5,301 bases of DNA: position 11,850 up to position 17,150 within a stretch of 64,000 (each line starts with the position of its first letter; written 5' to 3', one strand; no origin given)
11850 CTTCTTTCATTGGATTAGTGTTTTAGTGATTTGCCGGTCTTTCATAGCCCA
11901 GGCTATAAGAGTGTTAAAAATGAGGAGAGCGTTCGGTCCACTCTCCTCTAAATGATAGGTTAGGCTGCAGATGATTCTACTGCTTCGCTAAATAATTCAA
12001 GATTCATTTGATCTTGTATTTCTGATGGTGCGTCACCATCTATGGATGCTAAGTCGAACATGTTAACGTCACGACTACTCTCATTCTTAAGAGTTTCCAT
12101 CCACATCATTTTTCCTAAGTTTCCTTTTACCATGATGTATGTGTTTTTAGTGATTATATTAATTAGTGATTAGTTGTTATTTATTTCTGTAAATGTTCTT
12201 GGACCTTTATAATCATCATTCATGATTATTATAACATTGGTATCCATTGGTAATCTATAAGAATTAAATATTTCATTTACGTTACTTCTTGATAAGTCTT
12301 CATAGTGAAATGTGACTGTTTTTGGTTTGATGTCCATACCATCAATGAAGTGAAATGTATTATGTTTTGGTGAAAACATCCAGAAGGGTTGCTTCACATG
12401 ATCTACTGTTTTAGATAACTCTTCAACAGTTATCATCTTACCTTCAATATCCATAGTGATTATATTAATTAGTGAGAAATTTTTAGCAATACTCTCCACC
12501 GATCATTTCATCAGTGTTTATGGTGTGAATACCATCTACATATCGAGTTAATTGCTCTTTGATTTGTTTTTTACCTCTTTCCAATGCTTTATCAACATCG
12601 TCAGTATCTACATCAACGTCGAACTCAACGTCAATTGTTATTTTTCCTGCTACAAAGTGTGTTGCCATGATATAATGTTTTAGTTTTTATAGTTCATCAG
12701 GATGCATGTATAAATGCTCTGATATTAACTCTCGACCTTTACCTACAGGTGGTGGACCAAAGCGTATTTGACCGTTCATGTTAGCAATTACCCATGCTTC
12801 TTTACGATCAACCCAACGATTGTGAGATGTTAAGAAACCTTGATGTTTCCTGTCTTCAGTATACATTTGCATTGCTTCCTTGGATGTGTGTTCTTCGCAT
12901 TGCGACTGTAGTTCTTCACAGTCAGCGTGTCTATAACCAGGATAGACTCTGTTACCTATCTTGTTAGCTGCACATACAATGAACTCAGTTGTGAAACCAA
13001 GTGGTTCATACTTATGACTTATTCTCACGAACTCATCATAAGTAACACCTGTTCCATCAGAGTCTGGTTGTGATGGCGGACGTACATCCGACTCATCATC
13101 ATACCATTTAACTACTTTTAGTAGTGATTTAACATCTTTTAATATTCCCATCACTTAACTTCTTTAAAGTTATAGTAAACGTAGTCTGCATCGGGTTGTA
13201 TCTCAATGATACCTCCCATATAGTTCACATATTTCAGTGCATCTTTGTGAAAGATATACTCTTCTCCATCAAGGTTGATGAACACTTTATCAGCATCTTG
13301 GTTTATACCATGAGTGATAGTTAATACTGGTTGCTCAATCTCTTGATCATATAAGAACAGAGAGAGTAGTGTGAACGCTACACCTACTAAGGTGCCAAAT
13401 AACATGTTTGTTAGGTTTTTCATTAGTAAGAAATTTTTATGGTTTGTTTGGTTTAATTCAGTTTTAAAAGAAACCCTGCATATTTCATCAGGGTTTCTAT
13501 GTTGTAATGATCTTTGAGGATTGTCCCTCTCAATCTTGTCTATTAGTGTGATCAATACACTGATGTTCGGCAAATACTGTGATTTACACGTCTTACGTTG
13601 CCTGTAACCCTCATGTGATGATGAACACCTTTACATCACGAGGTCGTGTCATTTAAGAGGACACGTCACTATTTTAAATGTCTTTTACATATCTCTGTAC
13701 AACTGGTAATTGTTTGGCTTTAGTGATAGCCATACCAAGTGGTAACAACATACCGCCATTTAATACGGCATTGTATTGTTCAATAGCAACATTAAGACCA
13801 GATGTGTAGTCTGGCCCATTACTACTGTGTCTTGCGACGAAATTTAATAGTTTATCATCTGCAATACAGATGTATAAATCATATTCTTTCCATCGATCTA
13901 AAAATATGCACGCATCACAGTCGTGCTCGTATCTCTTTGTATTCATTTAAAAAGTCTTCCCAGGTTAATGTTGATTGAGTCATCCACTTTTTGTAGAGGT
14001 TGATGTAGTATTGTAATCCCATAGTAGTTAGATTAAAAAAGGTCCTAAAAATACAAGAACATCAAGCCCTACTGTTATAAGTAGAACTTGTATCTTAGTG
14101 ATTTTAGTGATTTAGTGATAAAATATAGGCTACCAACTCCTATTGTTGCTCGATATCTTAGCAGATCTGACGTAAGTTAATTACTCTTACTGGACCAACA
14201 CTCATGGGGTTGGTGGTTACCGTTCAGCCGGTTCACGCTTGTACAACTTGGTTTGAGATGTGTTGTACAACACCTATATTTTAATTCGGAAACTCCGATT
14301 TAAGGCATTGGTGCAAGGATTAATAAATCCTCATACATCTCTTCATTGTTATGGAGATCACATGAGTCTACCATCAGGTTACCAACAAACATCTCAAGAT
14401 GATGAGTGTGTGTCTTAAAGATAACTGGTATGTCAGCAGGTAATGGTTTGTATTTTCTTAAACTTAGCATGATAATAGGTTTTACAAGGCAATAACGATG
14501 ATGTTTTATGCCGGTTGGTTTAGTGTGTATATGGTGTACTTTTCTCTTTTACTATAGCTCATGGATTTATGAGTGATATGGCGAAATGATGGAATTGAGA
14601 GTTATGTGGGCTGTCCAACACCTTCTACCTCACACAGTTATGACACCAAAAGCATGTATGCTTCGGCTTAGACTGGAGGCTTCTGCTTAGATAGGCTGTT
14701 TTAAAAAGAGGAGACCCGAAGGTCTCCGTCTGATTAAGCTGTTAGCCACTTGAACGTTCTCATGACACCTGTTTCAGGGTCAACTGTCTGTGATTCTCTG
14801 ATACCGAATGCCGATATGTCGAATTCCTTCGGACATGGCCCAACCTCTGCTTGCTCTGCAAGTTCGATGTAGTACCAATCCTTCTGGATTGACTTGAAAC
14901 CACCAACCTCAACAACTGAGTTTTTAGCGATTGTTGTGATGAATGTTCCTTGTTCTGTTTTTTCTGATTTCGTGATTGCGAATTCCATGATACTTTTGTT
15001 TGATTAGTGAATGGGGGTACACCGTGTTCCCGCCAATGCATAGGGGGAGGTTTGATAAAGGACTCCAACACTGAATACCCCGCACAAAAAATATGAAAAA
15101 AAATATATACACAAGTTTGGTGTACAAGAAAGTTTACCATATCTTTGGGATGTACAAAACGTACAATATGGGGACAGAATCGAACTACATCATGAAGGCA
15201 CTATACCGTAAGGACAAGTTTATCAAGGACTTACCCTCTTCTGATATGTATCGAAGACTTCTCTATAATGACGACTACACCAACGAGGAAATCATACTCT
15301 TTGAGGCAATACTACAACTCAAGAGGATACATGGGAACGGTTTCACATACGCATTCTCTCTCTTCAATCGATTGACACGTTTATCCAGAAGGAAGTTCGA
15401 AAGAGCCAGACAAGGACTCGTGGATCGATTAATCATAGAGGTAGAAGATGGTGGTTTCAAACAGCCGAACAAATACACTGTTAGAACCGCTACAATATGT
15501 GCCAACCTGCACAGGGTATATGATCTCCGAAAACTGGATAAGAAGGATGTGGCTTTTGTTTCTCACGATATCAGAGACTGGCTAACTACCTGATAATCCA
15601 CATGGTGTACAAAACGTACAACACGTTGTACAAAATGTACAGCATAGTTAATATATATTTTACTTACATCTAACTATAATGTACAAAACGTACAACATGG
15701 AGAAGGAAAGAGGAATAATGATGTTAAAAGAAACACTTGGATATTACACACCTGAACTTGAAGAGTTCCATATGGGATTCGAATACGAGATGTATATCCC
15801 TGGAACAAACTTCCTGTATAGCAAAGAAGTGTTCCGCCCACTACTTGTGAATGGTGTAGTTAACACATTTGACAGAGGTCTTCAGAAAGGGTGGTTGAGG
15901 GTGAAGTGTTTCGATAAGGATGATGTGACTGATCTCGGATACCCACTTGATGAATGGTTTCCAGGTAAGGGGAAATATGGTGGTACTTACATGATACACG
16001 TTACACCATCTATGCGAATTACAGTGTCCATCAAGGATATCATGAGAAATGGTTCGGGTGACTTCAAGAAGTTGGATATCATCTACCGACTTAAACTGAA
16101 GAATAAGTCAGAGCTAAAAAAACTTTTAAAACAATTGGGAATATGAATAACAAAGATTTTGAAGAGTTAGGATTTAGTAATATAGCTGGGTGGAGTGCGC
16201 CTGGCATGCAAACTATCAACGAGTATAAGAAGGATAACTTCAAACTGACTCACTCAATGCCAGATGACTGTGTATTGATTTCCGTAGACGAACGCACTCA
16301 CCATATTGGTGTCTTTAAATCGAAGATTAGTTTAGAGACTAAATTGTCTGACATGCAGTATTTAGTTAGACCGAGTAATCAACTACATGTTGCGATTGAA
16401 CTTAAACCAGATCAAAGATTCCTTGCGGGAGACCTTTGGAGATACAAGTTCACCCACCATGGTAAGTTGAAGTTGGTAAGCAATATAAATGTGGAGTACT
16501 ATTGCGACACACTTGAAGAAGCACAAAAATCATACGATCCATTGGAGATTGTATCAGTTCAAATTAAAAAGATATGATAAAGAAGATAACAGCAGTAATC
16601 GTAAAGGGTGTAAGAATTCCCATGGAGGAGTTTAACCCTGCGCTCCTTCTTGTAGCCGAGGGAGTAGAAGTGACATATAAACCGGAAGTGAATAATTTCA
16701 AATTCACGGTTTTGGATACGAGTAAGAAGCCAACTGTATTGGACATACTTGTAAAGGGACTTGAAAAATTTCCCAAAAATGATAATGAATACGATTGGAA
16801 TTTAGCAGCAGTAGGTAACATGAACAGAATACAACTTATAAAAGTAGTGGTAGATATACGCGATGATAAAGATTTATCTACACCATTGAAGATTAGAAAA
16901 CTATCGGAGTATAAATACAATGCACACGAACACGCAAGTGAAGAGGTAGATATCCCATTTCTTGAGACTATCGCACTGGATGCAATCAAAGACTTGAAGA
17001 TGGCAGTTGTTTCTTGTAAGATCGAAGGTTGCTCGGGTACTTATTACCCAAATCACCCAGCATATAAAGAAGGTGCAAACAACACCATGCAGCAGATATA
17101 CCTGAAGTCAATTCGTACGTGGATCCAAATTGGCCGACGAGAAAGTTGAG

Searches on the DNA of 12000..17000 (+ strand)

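Call 6: search_rna_families(source=window, start=12000, end=17000, threshold=evalue, max_evalue=10, show_alignments=3)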
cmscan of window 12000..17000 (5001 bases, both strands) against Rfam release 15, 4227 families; matches with E-value up to 10: 2.
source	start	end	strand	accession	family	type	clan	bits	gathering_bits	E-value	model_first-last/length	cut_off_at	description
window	12199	12257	-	RF00181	SNORD113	Gene; snRNA; snoRNA; CD-box;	CL00069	20.3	36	2.3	1-74/74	no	Small nucleolar RNA SNORD113/SNORD114 family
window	13001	13106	-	RF01420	snoR113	Gene; snRNA; snoRNA; CD-box;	-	16.3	47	9.9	1-103/103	no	Small nucleolar RNA snoR113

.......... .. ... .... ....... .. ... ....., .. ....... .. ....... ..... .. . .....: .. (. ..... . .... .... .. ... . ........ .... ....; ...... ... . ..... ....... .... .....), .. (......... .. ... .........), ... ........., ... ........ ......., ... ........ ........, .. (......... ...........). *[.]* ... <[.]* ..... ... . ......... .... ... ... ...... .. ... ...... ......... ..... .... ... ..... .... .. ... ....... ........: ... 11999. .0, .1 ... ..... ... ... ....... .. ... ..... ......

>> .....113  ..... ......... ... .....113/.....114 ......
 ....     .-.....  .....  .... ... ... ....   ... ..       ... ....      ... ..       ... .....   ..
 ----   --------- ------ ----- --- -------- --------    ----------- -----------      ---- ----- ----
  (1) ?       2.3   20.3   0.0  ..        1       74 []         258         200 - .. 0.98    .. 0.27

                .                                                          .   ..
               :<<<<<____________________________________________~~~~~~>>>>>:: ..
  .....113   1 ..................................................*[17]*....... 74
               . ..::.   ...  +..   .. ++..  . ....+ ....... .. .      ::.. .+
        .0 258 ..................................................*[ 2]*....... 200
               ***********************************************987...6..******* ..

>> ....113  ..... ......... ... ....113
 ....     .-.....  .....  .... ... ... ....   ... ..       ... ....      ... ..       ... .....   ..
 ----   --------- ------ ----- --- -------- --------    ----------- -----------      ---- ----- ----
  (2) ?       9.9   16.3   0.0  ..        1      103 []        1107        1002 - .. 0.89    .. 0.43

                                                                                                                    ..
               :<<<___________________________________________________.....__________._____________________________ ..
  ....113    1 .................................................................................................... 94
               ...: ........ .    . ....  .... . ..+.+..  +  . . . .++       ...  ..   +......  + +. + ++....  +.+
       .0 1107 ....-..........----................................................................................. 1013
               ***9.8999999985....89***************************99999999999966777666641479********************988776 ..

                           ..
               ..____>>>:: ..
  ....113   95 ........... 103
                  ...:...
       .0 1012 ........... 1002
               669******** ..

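Call 7: search_dna_similar(query=window:13600-14800:+, collection=phages, mode=distant, max_rows=40)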
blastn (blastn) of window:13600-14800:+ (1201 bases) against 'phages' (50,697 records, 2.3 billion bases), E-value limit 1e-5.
No match.

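Call 8: search_dna_similar(query=window:14100-14300:+, collection=phages, mode=distant, max_rows=60, max_evalue=0.01)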
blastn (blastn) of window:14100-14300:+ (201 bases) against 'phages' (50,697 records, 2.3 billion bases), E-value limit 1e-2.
No match.

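Call 81: build_rna_model(alignment_id=A3, structure=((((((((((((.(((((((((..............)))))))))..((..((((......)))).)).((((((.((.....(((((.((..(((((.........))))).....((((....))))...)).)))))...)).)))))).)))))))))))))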
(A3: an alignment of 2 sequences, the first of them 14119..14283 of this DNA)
Model R1 built from alignment A3 (2 sequences, 165 columns); structure: as given.
model positions 165; base pairs 51; branch points 3; effective number of sequences 0.68; information 0.59 bits per position. Calibrated on 0.2 Mb of random sequence (short: E-values are rough).
structure used (alignment columns):
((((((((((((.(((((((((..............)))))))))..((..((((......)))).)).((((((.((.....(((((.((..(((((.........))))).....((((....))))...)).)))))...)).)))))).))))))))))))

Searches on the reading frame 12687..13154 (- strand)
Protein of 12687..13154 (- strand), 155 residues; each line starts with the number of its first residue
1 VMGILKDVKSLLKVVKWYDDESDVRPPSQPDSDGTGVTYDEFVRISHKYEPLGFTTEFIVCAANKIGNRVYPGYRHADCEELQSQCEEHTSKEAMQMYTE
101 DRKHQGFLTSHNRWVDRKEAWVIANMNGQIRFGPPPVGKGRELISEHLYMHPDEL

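Call 23: search_protein_families(library=pfam, proteins=[window:12687-13154:-], max_evalue=0.1)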
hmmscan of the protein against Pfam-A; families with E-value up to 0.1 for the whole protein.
window:12687-13154:- (155 aa): 0 families

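Call 24: search_protein_families(library=phrogs, proteins=[window:12687-13154:-], max_evalue=0.01)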
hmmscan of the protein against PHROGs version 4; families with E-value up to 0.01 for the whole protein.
window:12687-13154:- (155 aa): 1 family
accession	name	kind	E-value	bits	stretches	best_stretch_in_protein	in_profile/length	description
phrog_839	-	unknown function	1.2e-18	68.7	1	56-150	80-176/253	-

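Call 27: find_related_loci(query=window:12687-13154:-, collection=viral_contigs, flank=5000)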
Query window:12687-13154:- (155 aa) in viral_contigs; peptide patterns used: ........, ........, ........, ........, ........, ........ (x = any residue, [..] = any of these).
4 stretches matched a pattern; 1 encode a relative of the query (tblastn E <= 1e-3); 1 distinct loci.
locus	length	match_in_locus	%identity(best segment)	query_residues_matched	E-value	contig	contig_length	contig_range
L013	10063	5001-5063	62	35-55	1e-4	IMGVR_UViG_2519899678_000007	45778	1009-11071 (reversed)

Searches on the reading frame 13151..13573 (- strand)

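Call 23: search_protein_families(library=pfam, proteins=[window:13151-13573:-], max_evalue=0.1)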
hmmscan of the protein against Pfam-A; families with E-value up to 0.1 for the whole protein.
window:13151-13573:- (140 aa): 1 family
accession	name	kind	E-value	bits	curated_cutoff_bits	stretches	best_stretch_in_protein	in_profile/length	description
PF01741.23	MscL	-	0.062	14.1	27.4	1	44-123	4-79/123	Large-conductance mechanosensitive channel, MscL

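Call 24: search_protein_families(library=phrogs, proteins=[window:13151-13573:-], max_evalue=0.01)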
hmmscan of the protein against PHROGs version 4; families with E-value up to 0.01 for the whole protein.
window:13151-13573:- (140 aa): 0 families

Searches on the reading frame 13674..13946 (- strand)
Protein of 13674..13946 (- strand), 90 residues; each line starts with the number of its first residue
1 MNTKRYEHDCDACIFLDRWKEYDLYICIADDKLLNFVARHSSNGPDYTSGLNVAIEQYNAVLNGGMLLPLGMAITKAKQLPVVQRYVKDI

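Call 15: find_related_loci(query=window:13674-13946:-, collection=viral_contigs, flank=3000)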
Query window:13674-13946:- (90 aa) in viral_contigs; peptide patterns used: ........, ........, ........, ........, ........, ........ (x = any residue, [..] = any of these).
14 stretches matched a pattern, but none encodes a relative of the query by tblastn (E <= 1e-3).

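Call 23: search_protein_families(library=pfam, proteins=[window:13674-13946:-], max_evalue=0.1)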
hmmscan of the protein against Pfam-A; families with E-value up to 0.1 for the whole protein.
window:13674-13946:- (90 aa): 1 family
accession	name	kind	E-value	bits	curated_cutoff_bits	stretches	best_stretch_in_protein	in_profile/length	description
PF20076.4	DUF6472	-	0.041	14.5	27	1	8-49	2-46/57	Domain of unknown function (DUF6472)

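Call 24: search_protein_families(library=phrogs, proteins=[window:13674-13946:-], max_evalue=0.01)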
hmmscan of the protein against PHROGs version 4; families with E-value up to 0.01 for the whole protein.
window:13674-13946:- (90 aa): 0 families

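Call 63: find_homologous_proteins(query=window:13674-13946:-, max_evalue=0.001)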
Query window:13674-13946:- (90 aa): 2 proteins with E <= 0.001 among 2 candidates. Only proteins of 49 to 158 residues were searched: fused or split forms outside these lengths cannot appear, so this answer is no evidence that the protein stands alone or is whole; lengths 'longer' or 'shorter' looks for them.
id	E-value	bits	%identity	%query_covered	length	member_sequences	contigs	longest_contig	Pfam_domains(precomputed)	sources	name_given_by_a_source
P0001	3.0e-55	202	100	100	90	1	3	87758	-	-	-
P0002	1.5e-8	53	40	94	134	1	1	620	-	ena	-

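Call 64: find_encoding_contigs(protein=P0001, flank=2500, max_places=6)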
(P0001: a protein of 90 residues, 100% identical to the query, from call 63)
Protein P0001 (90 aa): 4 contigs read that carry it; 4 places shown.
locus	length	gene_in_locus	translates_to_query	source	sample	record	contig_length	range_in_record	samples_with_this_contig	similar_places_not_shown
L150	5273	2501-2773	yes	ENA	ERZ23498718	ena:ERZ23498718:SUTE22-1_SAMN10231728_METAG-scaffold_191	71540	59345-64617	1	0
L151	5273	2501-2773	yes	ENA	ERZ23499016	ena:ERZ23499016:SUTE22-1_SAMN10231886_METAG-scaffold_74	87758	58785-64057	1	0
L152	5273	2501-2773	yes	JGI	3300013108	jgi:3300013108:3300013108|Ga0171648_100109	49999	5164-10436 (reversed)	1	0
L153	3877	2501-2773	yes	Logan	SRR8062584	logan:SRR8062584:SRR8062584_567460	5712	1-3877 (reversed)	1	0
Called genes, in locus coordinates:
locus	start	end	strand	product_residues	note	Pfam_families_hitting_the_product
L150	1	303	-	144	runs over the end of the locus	-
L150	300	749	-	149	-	-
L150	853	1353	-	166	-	-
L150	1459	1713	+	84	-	-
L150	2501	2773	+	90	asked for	-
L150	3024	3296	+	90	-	-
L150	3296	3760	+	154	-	PF26092:T4_Y16D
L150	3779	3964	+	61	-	-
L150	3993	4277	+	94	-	-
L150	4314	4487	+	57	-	-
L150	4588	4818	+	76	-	-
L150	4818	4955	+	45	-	-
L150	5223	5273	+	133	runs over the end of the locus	-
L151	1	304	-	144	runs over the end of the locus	-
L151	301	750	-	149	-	-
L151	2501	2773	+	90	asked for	-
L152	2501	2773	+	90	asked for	-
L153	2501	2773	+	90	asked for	-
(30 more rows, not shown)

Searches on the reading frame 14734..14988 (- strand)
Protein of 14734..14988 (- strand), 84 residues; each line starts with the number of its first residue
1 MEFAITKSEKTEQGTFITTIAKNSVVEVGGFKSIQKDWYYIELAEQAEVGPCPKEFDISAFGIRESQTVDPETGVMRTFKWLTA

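Call 16: find_related_loci(query=window:14734-14988:-, collection=viral_contigs, flank=3000)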
Query window:14734-14988:- (84 aa) in viral_contigs; peptide patterns used: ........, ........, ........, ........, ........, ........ (x = any residue, [..] = any of these).
16 stretches matched a pattern, but none encodes a relative of the query by tblastn (E <= 1e-3).

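Call 23: search_protein_families(library=pfam, proteins=[window:14734-14988:-], max_evalue=0.1)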
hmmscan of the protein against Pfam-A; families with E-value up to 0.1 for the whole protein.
window:14734-14988:- (84 aa): 0 families

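Call 24: search_protein_families(library=phrogs, proteins=[window:14734-14988:-], max_evalue=0.01)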
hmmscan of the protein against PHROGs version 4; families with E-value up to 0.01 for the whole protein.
window:14734-14988:- (84 aa): 0 families

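Call 66: find_homologous_proteins(query=window:14734-14988:-, max_evalue=0.01)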
Query window:14734-14988:- (84 aa): 1 proteins with E <= 0.01 among 1 candidates. Only proteins of 46 to 147 residues were searched: fused or split forms outside these lengths cannot appear, so this answer is no evidence that the protein stands alone or is whole; lengths 'longer' or 'shorter' looks for them.
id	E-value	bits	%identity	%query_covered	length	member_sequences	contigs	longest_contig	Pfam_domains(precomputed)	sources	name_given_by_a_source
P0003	6.5e-49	181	100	100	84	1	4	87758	-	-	-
